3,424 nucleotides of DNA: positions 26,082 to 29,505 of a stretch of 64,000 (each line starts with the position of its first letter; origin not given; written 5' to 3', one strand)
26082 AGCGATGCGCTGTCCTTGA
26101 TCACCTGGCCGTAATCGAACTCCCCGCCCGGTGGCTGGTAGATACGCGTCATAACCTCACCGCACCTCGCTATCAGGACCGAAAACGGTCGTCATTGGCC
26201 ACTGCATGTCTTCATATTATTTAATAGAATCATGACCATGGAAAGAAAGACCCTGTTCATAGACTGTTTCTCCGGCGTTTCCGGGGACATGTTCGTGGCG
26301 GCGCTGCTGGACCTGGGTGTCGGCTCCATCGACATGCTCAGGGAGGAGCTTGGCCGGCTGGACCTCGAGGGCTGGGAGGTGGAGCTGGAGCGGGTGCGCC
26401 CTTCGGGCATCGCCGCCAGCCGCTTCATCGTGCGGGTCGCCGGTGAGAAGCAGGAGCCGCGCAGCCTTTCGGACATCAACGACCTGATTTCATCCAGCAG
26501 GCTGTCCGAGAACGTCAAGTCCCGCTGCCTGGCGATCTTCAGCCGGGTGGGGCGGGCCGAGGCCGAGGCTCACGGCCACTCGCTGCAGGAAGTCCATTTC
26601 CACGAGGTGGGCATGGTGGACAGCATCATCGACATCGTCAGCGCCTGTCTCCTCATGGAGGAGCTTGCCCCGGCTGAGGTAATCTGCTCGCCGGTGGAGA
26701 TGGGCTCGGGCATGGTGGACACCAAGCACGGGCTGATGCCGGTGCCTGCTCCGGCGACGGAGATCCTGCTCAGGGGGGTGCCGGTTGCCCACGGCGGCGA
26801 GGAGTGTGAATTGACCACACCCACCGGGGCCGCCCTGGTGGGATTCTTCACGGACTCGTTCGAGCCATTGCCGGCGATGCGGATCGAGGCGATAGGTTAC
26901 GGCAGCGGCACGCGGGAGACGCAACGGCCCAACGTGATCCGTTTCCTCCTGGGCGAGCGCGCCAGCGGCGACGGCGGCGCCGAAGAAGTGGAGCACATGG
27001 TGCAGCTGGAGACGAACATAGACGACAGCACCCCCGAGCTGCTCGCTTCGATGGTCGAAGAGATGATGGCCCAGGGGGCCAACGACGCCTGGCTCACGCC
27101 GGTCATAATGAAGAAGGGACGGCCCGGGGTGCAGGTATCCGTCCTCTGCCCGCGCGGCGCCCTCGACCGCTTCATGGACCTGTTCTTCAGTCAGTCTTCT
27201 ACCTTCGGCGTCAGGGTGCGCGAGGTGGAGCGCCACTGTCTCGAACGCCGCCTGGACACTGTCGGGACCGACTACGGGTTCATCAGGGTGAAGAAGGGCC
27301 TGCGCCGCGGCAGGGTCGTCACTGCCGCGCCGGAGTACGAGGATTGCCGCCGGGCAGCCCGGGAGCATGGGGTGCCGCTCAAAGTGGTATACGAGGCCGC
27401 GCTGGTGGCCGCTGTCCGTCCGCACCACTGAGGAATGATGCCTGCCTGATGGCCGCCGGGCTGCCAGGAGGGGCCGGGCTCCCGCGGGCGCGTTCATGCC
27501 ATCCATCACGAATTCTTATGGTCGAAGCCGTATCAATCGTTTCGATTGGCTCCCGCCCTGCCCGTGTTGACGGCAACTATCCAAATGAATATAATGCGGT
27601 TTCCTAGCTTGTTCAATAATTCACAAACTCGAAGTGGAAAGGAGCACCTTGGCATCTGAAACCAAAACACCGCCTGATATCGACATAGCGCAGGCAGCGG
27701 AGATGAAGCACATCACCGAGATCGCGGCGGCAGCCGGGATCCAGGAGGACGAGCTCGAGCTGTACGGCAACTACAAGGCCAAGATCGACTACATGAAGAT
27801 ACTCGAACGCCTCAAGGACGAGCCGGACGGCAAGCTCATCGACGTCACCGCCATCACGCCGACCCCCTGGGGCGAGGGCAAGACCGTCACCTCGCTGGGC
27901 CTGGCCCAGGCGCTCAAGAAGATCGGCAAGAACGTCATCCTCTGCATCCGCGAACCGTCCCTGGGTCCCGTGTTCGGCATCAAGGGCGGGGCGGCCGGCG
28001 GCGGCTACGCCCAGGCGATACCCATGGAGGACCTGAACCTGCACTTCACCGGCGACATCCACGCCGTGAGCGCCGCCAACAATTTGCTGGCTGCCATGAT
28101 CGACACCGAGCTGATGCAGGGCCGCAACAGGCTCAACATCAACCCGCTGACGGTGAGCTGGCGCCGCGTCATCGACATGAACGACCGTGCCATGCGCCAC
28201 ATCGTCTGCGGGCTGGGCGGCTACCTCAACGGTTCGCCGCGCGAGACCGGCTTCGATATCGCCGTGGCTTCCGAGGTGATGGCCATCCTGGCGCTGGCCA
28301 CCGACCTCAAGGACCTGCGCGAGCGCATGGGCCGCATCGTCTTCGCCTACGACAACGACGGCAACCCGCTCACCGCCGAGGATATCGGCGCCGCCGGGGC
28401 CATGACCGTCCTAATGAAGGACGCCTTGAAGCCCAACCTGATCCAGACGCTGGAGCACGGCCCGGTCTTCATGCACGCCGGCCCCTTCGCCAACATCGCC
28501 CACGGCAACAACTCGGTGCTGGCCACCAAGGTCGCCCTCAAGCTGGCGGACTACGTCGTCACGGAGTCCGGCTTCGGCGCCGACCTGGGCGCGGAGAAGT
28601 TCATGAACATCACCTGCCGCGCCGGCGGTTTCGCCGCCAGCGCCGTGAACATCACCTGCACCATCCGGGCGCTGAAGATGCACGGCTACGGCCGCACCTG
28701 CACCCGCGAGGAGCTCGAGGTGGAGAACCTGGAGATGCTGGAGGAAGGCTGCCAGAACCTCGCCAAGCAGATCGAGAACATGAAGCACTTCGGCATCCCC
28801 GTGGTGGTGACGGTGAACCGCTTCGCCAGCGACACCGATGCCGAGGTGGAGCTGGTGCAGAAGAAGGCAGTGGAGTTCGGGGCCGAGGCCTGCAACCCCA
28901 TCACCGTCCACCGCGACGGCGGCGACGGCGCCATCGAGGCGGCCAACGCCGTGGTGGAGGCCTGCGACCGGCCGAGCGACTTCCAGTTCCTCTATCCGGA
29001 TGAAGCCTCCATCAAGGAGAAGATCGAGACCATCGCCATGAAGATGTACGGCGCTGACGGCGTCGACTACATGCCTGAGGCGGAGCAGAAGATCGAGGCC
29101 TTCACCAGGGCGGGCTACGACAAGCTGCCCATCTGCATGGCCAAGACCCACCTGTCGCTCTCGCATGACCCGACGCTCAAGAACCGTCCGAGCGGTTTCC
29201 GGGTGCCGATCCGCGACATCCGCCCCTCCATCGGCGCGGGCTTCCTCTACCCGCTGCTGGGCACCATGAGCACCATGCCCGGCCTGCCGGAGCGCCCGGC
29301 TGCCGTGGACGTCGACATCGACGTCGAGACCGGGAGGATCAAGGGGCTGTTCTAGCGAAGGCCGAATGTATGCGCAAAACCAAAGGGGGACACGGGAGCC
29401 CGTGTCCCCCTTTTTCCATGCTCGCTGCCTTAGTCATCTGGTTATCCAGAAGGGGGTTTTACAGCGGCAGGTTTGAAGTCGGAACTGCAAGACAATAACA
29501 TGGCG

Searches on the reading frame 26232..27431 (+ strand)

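Call 48: search_protein_families(library=pfam, proteins=[window:26232-27431:+], max_evalue=0.00001)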
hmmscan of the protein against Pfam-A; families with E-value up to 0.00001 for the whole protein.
window:26232-27431:+ (399 aa): 1 family
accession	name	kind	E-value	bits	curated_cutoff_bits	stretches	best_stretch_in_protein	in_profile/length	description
PF01969.22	Ni_insertion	-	5.5e-135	450.8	22.1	1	8-387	1-375/375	Nickel insertion protein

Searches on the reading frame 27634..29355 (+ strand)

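Call 46: search_protein_families(library=pfam, proteins=[window:27634-29355:+], max_evalue=0.00001)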
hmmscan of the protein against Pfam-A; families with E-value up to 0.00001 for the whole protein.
window:27634-29355:+ (573 aa): 1 family
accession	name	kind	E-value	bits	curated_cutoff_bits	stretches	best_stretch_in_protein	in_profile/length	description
PF01268.25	FTHFS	-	1.1e-256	852.9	27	1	15-573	3-556/556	Formate--tetrahydrofolate ligase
